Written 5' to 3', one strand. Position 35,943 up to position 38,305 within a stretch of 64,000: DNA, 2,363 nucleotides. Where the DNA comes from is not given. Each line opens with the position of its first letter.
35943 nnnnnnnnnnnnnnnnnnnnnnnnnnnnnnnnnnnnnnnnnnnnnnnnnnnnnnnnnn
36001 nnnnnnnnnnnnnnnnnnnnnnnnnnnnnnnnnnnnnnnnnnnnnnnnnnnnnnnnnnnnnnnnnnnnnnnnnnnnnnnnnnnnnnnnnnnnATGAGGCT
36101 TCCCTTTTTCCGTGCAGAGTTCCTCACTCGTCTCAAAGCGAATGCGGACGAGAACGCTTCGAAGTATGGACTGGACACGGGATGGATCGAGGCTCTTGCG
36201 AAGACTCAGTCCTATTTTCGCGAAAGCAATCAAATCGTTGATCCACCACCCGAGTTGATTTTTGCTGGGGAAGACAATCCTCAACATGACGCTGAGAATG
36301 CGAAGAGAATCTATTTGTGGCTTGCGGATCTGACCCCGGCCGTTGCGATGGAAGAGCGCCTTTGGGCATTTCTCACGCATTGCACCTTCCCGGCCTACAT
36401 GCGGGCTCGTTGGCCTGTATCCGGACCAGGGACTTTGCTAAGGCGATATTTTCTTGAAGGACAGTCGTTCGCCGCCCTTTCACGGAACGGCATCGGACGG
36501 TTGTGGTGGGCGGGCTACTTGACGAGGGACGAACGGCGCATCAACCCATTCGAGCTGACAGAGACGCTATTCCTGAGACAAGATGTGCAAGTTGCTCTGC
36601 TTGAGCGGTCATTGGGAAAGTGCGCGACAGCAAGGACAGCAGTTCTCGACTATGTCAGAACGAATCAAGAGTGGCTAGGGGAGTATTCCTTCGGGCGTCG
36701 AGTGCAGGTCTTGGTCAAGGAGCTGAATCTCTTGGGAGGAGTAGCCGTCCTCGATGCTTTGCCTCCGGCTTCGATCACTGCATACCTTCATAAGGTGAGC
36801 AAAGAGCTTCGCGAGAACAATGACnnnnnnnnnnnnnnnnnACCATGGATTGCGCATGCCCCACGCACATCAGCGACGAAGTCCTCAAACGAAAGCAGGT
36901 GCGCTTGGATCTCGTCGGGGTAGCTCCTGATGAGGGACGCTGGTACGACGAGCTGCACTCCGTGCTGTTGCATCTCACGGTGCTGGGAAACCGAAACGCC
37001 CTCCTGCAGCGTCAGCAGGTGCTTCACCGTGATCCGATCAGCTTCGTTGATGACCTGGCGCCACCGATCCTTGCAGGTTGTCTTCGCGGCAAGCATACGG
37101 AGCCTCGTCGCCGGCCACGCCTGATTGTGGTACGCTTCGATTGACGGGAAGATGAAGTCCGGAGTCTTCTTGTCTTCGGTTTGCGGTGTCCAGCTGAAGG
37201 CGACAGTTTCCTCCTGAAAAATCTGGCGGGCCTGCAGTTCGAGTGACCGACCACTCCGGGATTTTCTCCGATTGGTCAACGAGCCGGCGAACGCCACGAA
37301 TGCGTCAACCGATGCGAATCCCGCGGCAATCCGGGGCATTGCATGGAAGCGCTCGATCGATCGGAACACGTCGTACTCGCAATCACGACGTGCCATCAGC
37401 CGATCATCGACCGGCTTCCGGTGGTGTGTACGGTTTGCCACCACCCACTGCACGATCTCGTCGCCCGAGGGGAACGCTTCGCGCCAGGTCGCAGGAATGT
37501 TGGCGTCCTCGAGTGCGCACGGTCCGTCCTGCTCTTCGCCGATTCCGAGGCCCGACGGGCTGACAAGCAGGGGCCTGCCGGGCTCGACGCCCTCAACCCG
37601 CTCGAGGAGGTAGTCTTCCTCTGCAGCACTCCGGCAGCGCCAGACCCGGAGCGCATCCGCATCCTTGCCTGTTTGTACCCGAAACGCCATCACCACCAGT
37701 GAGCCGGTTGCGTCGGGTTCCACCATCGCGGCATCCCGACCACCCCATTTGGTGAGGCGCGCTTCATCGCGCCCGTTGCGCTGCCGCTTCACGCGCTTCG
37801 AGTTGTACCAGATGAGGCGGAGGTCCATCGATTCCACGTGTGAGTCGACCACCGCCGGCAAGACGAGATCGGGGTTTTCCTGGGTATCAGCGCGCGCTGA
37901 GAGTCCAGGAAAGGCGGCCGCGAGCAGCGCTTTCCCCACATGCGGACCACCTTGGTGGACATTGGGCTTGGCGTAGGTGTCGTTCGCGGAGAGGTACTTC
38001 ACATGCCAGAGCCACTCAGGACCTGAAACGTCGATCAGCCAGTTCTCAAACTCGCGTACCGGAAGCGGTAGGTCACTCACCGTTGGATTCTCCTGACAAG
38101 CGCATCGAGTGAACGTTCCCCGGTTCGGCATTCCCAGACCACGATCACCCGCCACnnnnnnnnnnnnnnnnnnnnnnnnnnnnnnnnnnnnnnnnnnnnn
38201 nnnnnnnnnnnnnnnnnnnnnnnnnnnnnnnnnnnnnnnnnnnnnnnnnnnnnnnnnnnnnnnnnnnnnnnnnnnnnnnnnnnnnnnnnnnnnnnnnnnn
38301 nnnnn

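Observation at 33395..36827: Translationally coupled GHKL-ATPase plus two unknown proteins: candidate undescribed defence operon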

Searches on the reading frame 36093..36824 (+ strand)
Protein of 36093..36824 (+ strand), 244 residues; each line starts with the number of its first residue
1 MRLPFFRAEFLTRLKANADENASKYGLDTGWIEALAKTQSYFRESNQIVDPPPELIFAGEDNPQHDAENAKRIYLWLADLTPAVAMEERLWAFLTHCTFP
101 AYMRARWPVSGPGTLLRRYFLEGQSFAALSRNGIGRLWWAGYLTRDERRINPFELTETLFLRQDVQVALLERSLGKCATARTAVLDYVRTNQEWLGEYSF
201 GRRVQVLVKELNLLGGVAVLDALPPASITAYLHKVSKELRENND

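Call 7: search_protein_families(library=pfam, proteins=[window:36093-36824:+], max_evalue=1)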
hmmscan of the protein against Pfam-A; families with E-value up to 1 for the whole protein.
window:36093-36824:+ (244 aa): 2 families
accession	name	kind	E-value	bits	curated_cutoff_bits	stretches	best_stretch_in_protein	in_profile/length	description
PF19866.4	DUF6339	-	2.6e-42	145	23.2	1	66-232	2-173/175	Family of unknown function (DUF6339)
PF12122.13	Rhomboid_N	-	0.11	13.3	26.2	1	69-110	34-74/86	Cytoplasmic N-terminal domain of rhomboid serine protease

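Call 8: search_protein_families(library=padloc, proteins=[window:36093-36824:+], max_evalue=1)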
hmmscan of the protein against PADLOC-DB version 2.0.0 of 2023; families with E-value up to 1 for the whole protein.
window:36093-36824:+ (244 aa): 4 families
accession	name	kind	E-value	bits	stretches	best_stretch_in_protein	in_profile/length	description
PDLC04586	PDC-M33C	-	3.9e-53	178.5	1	1-238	1-241/247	-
PDLC04584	PDC-M33C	-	6.7e-23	79.5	1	2-236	4-242/250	-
PDLC04587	PDC-M33C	-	1.4e-18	65.3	1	1-232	1-238/312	-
PDLC04585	PDC-M33C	-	2.6e-15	54.8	1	1-230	1-243/346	-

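Call 9: search_protein_families(library=ncbifam, proteins=[window:36093-36824:+], max_evalue=1)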
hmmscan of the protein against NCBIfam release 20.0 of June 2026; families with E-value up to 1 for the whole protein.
window:36093-36824:+ (244 aa): 0 families

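Call 24: find_homologous_proteins(query=window:36093-36824:+, max_evalue=0.001)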
Query window:36093-36824:+ (244 aa): 119 proteins with E <= 0.001 among 961 candidates.
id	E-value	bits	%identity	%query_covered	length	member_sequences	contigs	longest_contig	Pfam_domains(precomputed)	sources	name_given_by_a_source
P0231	4.0e-162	555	100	100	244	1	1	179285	PF19866.5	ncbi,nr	ncbi:MAG: DUF6339 family protein [Gemmatimonadales bacterium]|nr:DUF6339 family protein [Gemmatimona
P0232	2.0e-106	373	66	98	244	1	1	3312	PF19866.5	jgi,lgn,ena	-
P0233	2.4e-105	369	65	98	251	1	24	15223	PF19866.5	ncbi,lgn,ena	-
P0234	6.1e-99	348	63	98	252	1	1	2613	PF19866.5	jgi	jgi:hypothetical protein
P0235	1.6e-98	347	63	99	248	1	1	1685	PF19866.5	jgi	jgi:hypothetical protein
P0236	1.8e-98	347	62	100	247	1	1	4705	PF19866.5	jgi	jgi:hypothetical protein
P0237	9.7e-98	344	61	98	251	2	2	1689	PF19866.5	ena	-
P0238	3.9e-97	342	60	98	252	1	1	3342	PF19866.5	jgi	jgi:hypothetical protein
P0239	4.3e-97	342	59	98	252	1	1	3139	PF19866.5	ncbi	-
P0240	8.7e-97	341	60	100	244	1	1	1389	PF19866.5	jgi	jgi:hypothetical protein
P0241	1.2e-96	341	59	100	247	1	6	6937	PF19866.5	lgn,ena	-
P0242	1.4e-96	340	62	97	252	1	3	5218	PF19866.5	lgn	-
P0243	1.9e-96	340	62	98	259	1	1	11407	PF19866.5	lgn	-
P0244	4.2e-96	339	61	98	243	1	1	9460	PF19866.5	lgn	-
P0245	4.9e-96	339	62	98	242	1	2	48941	PF19866.5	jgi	jgi:hypothetical protein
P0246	9.0e-96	338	61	98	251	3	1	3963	PF19866.5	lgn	-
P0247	8.3e-95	335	59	98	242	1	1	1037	PF19866.5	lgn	-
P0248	3.1e-94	333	60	100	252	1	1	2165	PF19866.5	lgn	-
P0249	1.6e-93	330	58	100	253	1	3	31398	PF19866.5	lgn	-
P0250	3.1e-93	329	59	98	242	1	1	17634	PF19866.5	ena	-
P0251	8.9e-93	328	60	100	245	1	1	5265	PF19866.5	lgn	-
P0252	2.5e-92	326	59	99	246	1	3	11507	PF19866.5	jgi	jgi:hypothetical protein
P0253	2.9e-92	326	60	98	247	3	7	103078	PF19866.5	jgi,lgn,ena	jgi:uncharacterized protein DUF6339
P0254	2.9e-92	326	59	98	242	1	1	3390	PF19866.5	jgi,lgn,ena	-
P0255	3.6e-92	326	59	99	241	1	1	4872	PF19866.5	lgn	-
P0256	4.6e-92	326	60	98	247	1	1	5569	PF19866.5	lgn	-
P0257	1.2e-91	324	59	98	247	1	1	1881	PF19866.5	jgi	jgi:hypothetical protein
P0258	1.4e-91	324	59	99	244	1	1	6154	PF19866.5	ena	-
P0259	1.6e-91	324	59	100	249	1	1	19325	PF19866.5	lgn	-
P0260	2.6e-91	323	58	99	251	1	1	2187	PF19866.5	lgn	-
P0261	2.6e-91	323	59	98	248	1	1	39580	PF19866.5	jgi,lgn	jgi:hypothetical protein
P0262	3.0e-91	323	58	98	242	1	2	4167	PF19866.5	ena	-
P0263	4.4e-91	322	57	100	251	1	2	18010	PF19866.5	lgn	-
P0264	5.0e-91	322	60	98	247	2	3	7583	PF19866.5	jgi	jgi:hypothetical protein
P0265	1.1e-89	318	59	98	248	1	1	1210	PF19866.5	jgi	-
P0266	1.1e-89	318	59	98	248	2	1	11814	PF19866.5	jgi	jgi:hypothetical protein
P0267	1.7e-89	317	56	99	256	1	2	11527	PF19866.5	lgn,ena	-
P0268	1.8e-89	317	58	98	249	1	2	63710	PF19866.5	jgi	jgi:hypothetical protein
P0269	6.1e-89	315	58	97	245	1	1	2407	PF19866.5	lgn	-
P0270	6.9e-89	315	58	98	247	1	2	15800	PF19866.5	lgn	-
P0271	9.3e-89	315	57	99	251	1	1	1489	PF19866.5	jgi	jgi:hypothetical protein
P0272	1.2e-88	314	56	98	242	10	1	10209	PF19866.5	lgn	-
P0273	1.3e-88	314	59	98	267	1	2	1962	PF19866.5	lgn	-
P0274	1.6e-88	314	57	99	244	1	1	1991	PF19866.5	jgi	jgi:hypothetical protein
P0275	1.8e-88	314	57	100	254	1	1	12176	PF19866.5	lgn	-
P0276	8.5e-88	312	58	98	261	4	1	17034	PF19866.5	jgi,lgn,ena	-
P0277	9.1e-88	312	58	98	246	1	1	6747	PF19866.5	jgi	jgi:hypothetical protein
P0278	1.0e-87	311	57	98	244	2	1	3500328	PF19866.5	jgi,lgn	jgi:hypothetical protein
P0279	2.2e-87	310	59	98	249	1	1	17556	PF19866.5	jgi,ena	jgi:hypothetical protein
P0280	5.3e-87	309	54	100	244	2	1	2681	PF19866.5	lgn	-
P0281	5.4e-87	309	56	98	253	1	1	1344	PF19866.5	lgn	-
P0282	9.5e-87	308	61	93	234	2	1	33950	PF19866.5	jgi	jgi:hypothetical protein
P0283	1.7e-86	307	59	98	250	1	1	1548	PF19866.5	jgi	jgi:hypothetical protein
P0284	6.7e-86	305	54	98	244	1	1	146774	PF19866.5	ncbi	-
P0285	9.6e-86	305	56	100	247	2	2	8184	PF19866.5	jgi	jgi:hypothetical protein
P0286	1.0e-85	305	56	98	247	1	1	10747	PF19866.5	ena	-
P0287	2.0e-85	304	54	100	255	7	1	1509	PF19866.5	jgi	jgi:hypothetical protein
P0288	2.4e-85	304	55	98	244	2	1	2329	PF19866.5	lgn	-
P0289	3.1e-85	303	56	99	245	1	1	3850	PF19866.5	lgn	-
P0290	3.7e-85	303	58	98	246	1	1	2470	PF19866.5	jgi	jgi:hypothetical protein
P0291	4.6e-85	303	56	98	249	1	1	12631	PF19866.5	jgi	jgi:Family of unknown function (DUF6339)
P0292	6.3e-85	302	56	98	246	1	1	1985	PF19866.5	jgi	jgi:hypothetical protein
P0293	1.9e-84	301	55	98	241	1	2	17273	PF19866.5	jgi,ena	jgi:hypothetical protein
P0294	2.1e-84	300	53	97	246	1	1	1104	PF19866.5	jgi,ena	-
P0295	3.1e-84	300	57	97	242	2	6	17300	PF19866.5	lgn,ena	-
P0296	3.4e-84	300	60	88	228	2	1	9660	PF19866.5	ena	-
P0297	4.2e-84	300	55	98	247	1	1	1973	PF19866.5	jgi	-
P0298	4.6e-84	299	55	97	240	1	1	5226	PF19866.5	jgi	jgi:hypothetical protein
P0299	9.3e-84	298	55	99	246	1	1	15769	PF19866.5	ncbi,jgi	jgi:hypothetical protein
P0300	9.8e-84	298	52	99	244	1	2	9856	PF19866.5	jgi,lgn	-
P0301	1.3e-83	298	55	97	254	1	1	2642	PF19866.5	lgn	-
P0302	2.2e-83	297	54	98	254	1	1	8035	PF19866.5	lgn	-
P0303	3.0e-83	297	55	98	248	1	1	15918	PF19866.5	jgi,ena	jgi:hypothetical protein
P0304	3.3e-83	297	53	98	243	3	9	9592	PF19866.5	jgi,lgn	jgi:hypothetical protein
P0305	4.9e-83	296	56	98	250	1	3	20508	PF19866.5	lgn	-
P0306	5.5e-83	296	58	97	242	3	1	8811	PF19866.5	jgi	jgi:hypothetical protein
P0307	1.0e-82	295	51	100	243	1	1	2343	PF19866.5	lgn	-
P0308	1.3e-82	295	56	98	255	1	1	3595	PF19866.5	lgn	-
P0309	1.6e-82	294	51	98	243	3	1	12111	PF19866.5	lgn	-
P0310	3.1e-82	293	55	98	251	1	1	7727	PF19866.5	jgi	jgi:hypothetical protein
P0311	5.7e-82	293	56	98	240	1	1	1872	PF19866.5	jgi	jgi:Family of unknown function (DUF6339)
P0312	6.0e-82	292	58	98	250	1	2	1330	PF19866.5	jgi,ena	jgi:hypothetical protein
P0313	1.6e-81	291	57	97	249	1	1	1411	PF19866.5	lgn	-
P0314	2.6e-81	290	56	97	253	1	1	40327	PF19866.5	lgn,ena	-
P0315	6.6e-81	289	50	100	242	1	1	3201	PF19866.5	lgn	-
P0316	7.1e-81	289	50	98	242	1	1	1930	PF19866.5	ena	-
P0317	1.3e-80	288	54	97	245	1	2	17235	PF19866.5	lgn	-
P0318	2.2e-79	284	53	98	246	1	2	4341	PF19866.5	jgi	jgi:hypothetical protein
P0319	3.7e-79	283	61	84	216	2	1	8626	PF19866.5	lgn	-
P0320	1.2e-78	282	54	97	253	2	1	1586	PF19866.5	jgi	jgi:hypothetical protein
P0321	1.7e-78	281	53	98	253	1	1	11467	PF19866.5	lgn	-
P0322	4.0e-78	280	49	98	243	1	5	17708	PF19866.5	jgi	jgi:hypothetical protein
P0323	1.5e-77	278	56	97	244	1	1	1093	PF19866.5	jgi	-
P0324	4.2e-76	273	52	98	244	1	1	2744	PF19866.5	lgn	-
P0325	1.5e-75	272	59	83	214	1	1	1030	PF19866.5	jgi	jgi:hypothetical protein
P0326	2.7e-75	271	54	97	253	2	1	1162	PF19866.5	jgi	jgi:hypothetical protein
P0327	5.9e-72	260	56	79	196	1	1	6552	PF19866.5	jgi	jgi:hypothetical protein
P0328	7.1e-71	256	50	97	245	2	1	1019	PF19866.5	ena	-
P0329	2.8e-68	248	59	76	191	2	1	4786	PF19866.5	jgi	jgi:hypothetical protein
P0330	3.0e-67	244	65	68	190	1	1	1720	PF19866.5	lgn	-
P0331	4.7e-67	244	57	79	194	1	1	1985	PF19866.5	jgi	-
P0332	2.1e-65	238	49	98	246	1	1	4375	PF19866.5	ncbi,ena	-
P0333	2.5e-62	228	45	96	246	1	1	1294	PF19866.5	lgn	-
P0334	3.4e-59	218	66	62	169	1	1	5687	PF19866.5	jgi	jgi:hypothetical protein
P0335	1.6e-55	206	59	61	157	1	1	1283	PF19866.5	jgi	jgi:hypothetical protein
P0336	6.1e-54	201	59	63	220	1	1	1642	PF19866.5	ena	-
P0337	5.7e-52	194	57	60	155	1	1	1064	PF19866.5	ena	-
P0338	4.2e-48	182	55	61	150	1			PF19866.5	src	-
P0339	4.6e-45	172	54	57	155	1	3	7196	PF19866.5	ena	-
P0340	9.6e-43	164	42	92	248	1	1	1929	PF19866.5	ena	-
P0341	3.9e-41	159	54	55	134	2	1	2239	PF19866.5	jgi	jgi:hypothetical protein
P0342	8.9e-37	145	39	94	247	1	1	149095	PF19866.5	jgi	jgi:Family of unknown function (DUF6339)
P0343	7.5e-35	138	37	96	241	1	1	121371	PF19866.5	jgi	jgi:hypothetical protein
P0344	2.7e-17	81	39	57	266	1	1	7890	PF19866.5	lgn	-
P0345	2.0e-16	78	33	77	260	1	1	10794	PF19866.5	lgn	-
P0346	2.0e-16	78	33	75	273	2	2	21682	PF19866.5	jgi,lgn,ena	-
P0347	3.6e-16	77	30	75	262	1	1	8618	PF19866.5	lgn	-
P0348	1.0e-13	69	37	57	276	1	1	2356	PF19866.5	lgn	-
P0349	2.9e-13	68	39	57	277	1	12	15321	PF19866.5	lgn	-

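Call 35: search_solved_structures(query=A3, max_evalue=10)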
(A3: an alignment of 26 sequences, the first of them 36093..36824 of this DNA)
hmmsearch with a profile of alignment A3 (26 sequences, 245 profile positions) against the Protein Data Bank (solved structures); distinct sequences matched with E-value up to 10: 8.
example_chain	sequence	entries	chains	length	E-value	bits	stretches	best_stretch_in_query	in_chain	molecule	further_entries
7mdx_D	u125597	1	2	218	0.37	13.2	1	49-84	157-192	Lipoprotein-releasing system ATP-binding protein LolD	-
7v8i_D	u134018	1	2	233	0.4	13.1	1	49-84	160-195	Lipoprotein-releasing system ATP-binding protein LolD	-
7v8l_D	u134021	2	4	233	0.41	13.1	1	49-84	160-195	Lipoprotein-releasing system ATP-binding protein LolD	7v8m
7mdy_D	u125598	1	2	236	0.42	13.1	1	49-84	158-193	Lipoprotein-releasing system ATP-binding protein LolD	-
9gvk_D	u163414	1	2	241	0.42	13.1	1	49-84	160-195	Lipoprotein-releasing system ATP-binding protein LolD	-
9rlc_D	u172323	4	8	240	0.43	13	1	49-84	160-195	Lipoprotein-releasing system ATP-binding protein LolD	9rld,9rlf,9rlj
7arh_F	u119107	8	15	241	0.43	13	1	49-84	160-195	Lipoprotein-releasing system ATP-binding protein LolD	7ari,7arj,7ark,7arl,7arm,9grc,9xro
9rle_D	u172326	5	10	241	0.43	13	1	49-84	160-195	Lipoprotein-releasing system ATP-binding protein LolD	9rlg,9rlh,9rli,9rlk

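Call 68: find_encoding_contigs(protein=P0346, flank=7000, max_places=2)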
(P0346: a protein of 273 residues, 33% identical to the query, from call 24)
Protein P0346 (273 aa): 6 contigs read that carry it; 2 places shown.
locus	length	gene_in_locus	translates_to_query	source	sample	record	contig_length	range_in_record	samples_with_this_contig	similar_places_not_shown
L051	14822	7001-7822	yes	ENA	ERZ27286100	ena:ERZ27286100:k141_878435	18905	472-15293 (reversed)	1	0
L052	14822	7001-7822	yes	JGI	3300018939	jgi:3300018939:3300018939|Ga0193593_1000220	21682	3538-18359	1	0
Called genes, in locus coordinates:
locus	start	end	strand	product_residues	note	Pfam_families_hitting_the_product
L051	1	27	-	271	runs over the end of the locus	PF00194:Carb_anhydrase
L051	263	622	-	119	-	PF00126:HTH_1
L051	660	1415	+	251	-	PF00557:Peptidase_M24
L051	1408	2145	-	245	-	PF15579:Imm52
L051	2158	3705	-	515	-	PF15648:Tox-REase-5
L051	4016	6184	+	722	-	-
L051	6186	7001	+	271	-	-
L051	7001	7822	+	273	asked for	PF19866:DUF6339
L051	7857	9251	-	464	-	PF00145:DNA_methylase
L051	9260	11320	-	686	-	PF13589:HATPase_c_3, PF02518:HATPase_c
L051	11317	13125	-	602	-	PF00145:DNA_methylase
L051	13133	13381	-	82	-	PF01381:HTH_3, PF12844:HTH_19 (weak), PF13560:HTH_31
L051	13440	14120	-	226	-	PF03852:Vsr, PF04480:DUF559 (faint), PF18741:MTES_1575 (faint)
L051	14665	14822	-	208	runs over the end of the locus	?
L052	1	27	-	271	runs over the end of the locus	PF00194:Carb_anhydrase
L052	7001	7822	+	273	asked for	PF19866:DUF6339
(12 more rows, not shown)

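Call 69: find_encoding_contigs(protein=P0349, flank=7000, max_places=2)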
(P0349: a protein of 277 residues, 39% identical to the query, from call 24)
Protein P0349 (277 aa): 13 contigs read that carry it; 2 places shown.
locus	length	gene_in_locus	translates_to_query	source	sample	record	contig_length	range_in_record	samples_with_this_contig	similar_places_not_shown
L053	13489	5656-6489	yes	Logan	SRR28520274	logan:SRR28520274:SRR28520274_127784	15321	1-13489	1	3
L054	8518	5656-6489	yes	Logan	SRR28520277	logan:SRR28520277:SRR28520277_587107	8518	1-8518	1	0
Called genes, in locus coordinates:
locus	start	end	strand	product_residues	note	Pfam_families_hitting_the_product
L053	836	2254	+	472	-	PF00145:DNA_methylase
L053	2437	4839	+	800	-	-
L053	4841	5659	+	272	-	-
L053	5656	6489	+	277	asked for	PF19866:DUF6339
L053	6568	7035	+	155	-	-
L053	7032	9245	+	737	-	PF10593:Z1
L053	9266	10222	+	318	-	PF14390:DUF4420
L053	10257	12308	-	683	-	PF13589:HATPase_c_3, PF02518:HATPase_c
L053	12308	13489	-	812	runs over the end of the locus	PF01381:HTH_3 (weak), PF00730:HhH-GPD (weak), PF00145:DNA_methylase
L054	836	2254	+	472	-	PF00145:DNA_methylase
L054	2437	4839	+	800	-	-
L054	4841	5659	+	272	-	-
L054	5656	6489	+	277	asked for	PF19866:DUF6339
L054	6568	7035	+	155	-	-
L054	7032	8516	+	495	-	?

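Call 70: find_encoding_contigs(protein=P0343, flank=7000, max_places=1)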
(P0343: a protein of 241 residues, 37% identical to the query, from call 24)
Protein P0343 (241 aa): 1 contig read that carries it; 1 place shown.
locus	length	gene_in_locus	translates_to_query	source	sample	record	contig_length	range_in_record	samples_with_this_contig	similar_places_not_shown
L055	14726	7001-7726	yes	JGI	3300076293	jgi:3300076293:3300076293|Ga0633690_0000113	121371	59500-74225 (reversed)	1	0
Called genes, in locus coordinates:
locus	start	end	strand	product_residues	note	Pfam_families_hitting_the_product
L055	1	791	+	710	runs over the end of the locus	PF14622:Ribonucleas_3_3 (faint), PF00035:dsrm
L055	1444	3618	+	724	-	PF10593:Z1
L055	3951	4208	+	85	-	-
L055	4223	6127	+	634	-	-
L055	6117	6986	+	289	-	-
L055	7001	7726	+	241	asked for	PF19866:DUF6339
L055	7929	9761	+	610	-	PF00145:DNA_methylase, PF09445:Methyltransf_15 (weak), PF00145:DNA_methylase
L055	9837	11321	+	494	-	PF02518:HATPase_c (weak), PF13589:HATPase_c_3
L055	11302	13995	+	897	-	PF10593:Z1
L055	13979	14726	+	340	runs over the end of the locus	PF14390:DUF4420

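Call 81: search_protein_families(library=pfam, proteins=[L053:2437-4836:+, L051:4016-6181:+, L053:6568-7032:+], max_evalue=0.1)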
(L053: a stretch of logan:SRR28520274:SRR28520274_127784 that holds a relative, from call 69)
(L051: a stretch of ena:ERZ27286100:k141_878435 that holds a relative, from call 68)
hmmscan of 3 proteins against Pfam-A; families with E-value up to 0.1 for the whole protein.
L053:2437-4836:+ (800 aa): 0 families

L051:4016-6181:+ (722 aa): 0 families

L053:6568-7032:+ (155 aa): 0 families

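Call 95: search_protein_families(library=phrogs, proteins=[window:36093-36824:+], max_evalue=0.01)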
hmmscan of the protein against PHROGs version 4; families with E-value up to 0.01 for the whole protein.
window:36093-36824:+ (244 aa): 0 families

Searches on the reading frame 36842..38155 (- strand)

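Call 13: search_protein_families(library=pfam, proteins=[window:36842-38155:-], max_evalue=0.01)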
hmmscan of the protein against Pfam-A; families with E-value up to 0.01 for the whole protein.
window:36842-38155:- (438 aa): 2 families
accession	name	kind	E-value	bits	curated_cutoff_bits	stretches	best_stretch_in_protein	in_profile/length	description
PF09019.17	EcoRII-C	-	4.6e-66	222.4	25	1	264-427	1-165/165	EcoRII C terminal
PF09217.15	EcoRII-N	-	4.3e-27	95.3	25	1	47-198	4-150/154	Restriction endonuclease EcoRII, N-terminal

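Call 14: search_protein_families(library=padloc, proteins=[window:36842-38155:-], max_evalue=0.001)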
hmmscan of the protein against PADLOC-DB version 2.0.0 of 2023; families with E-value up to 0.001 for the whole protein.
window:36842-38155:- (438 aa): 2 families
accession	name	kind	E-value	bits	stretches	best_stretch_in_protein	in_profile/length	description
PDLC03467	REase_II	-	5.6e-82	273.9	1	36-399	6-365/365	Type II restriction enzyme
PDLC03545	REase_II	-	0.00045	17.9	0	326-376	132-178/272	Type II restriction enzyme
